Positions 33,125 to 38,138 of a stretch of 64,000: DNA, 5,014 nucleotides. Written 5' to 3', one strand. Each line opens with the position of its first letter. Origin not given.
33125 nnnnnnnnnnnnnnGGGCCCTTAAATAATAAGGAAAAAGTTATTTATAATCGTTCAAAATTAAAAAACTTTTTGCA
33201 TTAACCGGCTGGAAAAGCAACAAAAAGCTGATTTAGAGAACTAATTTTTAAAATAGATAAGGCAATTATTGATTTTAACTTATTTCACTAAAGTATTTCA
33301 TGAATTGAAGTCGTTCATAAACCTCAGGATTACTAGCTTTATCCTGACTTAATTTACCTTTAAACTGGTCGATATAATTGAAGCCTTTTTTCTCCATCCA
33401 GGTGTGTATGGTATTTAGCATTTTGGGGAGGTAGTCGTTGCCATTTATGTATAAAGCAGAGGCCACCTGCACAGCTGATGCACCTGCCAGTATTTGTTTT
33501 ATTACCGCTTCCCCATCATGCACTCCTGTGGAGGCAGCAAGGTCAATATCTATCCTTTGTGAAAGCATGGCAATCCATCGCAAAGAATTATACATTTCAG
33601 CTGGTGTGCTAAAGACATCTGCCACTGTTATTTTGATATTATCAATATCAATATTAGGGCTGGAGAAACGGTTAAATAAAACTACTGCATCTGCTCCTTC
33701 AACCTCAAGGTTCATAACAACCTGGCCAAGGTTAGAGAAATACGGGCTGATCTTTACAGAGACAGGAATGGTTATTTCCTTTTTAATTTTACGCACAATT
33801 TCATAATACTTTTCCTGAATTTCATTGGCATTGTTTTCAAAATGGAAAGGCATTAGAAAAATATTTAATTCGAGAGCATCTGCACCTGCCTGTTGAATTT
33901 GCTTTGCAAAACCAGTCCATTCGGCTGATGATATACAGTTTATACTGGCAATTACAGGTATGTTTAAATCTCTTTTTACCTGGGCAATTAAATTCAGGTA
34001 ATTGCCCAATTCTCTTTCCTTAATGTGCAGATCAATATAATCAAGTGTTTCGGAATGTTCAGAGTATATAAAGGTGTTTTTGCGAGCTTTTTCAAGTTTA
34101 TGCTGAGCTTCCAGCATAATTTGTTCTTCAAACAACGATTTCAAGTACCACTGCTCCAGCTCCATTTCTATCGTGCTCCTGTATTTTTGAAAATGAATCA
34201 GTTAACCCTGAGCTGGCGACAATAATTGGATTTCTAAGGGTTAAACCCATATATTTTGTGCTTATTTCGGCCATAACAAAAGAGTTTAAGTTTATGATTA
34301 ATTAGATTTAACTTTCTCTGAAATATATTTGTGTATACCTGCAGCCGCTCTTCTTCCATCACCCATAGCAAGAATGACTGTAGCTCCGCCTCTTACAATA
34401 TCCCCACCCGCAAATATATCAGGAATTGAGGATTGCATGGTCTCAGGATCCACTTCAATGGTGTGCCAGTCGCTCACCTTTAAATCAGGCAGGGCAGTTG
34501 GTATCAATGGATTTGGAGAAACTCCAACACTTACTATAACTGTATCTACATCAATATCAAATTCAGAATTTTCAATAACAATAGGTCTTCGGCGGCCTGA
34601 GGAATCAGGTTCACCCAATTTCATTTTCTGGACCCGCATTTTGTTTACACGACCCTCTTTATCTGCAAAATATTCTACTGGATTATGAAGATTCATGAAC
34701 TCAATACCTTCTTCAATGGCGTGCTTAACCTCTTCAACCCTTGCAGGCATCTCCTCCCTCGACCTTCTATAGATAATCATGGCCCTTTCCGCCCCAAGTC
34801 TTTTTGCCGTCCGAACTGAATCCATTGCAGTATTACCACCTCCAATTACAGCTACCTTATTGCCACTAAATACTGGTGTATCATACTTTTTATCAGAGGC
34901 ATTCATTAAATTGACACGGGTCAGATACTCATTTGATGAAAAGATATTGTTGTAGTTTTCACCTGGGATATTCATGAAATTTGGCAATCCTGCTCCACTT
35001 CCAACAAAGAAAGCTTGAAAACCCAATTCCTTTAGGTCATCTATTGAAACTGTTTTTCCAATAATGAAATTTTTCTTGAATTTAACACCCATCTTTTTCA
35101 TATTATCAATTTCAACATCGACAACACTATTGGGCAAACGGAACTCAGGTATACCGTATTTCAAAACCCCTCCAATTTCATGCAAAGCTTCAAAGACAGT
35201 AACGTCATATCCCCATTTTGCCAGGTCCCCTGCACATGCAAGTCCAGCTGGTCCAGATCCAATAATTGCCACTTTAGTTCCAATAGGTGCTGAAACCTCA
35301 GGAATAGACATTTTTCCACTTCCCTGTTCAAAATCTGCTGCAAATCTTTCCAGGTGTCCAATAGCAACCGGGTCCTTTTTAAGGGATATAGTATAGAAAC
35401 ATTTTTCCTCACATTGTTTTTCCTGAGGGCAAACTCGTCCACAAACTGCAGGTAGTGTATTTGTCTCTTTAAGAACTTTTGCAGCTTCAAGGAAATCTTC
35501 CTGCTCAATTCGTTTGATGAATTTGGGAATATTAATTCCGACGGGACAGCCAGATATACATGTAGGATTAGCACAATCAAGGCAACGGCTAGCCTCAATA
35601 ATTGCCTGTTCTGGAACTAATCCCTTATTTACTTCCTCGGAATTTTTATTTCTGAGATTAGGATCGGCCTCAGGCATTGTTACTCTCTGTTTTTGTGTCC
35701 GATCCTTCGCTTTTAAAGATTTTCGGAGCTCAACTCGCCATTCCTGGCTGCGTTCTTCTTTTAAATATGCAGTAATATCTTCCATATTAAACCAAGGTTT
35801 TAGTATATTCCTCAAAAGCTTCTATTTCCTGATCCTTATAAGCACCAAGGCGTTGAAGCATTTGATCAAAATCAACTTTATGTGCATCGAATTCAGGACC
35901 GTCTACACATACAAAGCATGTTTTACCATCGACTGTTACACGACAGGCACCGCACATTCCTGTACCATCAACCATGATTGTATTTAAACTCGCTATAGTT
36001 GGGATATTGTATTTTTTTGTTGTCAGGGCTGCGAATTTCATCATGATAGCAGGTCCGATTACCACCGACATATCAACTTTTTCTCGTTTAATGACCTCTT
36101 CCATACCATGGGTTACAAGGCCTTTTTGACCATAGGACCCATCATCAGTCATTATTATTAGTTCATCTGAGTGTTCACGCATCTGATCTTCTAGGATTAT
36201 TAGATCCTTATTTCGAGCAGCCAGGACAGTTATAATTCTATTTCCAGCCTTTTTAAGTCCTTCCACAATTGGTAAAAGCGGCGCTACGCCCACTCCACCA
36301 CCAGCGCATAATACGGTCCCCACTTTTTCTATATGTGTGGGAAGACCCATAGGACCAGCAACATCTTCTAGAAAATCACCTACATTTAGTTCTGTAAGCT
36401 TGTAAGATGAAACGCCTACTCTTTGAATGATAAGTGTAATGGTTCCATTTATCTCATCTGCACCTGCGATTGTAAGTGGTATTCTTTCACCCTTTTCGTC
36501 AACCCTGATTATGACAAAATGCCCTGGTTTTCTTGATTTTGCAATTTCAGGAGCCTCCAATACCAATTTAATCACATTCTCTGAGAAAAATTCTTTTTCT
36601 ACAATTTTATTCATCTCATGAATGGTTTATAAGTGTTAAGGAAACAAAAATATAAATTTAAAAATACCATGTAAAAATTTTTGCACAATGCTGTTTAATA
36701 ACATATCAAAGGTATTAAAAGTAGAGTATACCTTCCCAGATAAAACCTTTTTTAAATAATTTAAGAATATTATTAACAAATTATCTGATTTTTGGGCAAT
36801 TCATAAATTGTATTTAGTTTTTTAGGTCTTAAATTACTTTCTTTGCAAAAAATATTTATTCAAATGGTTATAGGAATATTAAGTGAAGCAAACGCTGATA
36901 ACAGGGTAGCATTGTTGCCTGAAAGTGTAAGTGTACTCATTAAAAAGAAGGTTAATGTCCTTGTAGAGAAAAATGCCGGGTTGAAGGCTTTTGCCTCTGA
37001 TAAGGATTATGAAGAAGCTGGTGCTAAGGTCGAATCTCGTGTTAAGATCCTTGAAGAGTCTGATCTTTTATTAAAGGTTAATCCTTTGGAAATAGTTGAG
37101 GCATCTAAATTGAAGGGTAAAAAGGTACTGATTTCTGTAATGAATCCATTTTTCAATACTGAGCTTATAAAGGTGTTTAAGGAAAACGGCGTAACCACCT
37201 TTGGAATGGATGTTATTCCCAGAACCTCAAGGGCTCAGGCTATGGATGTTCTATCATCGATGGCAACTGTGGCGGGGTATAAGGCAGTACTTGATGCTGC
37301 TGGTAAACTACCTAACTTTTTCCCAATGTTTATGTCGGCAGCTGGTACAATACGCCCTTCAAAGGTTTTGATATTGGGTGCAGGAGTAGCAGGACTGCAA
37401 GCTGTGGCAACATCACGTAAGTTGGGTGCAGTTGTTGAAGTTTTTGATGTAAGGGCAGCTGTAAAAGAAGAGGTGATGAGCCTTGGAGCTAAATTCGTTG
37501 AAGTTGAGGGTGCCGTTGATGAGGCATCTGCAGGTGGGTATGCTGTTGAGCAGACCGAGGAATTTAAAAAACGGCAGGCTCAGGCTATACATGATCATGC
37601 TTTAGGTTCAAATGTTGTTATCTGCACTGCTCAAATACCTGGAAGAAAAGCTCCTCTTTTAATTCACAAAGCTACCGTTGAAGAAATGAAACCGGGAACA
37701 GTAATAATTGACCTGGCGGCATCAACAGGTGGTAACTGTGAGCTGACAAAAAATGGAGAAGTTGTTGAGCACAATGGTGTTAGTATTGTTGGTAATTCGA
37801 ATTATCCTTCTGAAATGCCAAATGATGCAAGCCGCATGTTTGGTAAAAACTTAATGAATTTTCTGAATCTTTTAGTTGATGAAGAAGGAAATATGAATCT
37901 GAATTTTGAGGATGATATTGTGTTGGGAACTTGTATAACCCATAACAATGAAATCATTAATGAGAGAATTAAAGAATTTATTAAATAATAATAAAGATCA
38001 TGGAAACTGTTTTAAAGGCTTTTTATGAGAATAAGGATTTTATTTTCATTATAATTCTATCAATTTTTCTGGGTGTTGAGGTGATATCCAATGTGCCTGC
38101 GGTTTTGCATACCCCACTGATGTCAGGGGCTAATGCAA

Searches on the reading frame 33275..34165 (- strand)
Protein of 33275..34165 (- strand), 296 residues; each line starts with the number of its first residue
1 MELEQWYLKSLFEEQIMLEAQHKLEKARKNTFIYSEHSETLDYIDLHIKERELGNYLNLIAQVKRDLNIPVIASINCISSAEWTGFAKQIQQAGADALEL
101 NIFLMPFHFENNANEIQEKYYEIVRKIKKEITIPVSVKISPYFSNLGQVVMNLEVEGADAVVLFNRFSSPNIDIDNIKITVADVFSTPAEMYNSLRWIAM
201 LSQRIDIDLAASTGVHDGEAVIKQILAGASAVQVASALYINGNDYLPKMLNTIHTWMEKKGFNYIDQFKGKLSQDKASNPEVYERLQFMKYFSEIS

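Call 51: search_protein_families(library=pfam, proteins=[window:33275-34165:-], max_evalue=0.0001)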
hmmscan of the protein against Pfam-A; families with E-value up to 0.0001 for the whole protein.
window:33275-34165:- (296 aa): 2 families
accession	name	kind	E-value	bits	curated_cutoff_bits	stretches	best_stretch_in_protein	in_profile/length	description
PF01180.27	DHO_dh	-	1.1e-15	58.1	27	1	64-256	90-290/291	Dihydroorotate dehydrogenase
PF01207.24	Dus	-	3.6e-05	23.5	20.4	0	119-241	109-220/311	Dihydrouridine synthase (Dus)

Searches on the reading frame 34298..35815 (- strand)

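Call 51: search_protein_families(library=pfam, proteins=[window:34298-35815:-], max_evalue=0.0001)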
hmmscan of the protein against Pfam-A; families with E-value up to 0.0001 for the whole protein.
window:34298-35815:- (505 aa): 9 families
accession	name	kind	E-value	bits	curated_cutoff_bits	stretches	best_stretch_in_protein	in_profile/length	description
PF14691.11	Fer4_20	-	2e-40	137.6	25.8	1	55-164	1-109/113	Dihydroprymidine dehydrogenase domain II, 4Fe-4S cluster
PF07992.20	Pyr_redox_2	-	1.7e-34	120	26.1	1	181-487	2-291/291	Pyridine nucleotide-disulphide oxidoreductase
PF00070.33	Pyr_redox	-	6e-12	46.4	22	1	181-215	1-35/82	Pyridine nucleotide-disulphide oxidoreductase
PF13738.12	Pyr_redox_3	-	9.1e-11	42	30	1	312-471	158-305/305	Pyridine nucleotide-disulphide oxidoreductase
PF13450.12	NAD_binding_8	-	2.8e-08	34.4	21.9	1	184-219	1-36/68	NAD(P)-binding Rossmann-like domain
PF03486.20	HI0933_like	-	8.1e-06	25.9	50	0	181-215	2-36/244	HI0933-like protein Rossmann domain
PF01262.27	AlaDh_PNT_C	-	8.8e-06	25.7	23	0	319-351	29-61/214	Alanine dehydrogenase/PNT, C-terminal domain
PF01266.30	DAO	-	1.6e-05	25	27.9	1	181-215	1-35/353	FAD dependent oxidoreductase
PF00890.30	FAD_binding_2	-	7.2e-05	22.6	20.4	0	182-217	2-37/414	FAD binding domain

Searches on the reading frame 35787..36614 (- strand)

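Call 51: search_protein_families(library=pfam, proteins=[window:35787-36614:-], max_evalue=0.0001)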
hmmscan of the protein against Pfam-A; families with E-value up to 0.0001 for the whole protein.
window:35787-36614:- (275 aa): 2 families
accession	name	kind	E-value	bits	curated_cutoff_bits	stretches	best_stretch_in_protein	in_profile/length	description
PF10418.14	DHODB_Fe-S_bind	-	4.4e-13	49.1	23.9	1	211-248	1-41/41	Iron-sulfur cluster binding domain of dihydroorotate dehydrogenase B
PF00175.26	NAD_binding_1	-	6.6e-05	24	22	0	105-195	3-107/109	Oxidoreductase NAD-binding domain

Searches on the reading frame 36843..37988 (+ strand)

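Call 51: search_protein_families(library=pfam, proteins=[window:36843-37988:+], max_evalue=0.0001)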
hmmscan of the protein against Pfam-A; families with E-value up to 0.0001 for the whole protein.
window:36843-37988:+ (381 aa): 2 families
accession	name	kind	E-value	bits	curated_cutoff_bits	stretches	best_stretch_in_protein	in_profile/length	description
PF01262.27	AlaDh_PNT_C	-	1.9e-62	210.9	23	1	148-373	1-213/214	Alanine dehydrogenase/PNT, C-terminal domain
PF05222.21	AlaDh_PNT_N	-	3.2e-34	118.5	30.4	1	11-144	1-136/136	Alanine dehydrogenase/PNT, N-terminal domain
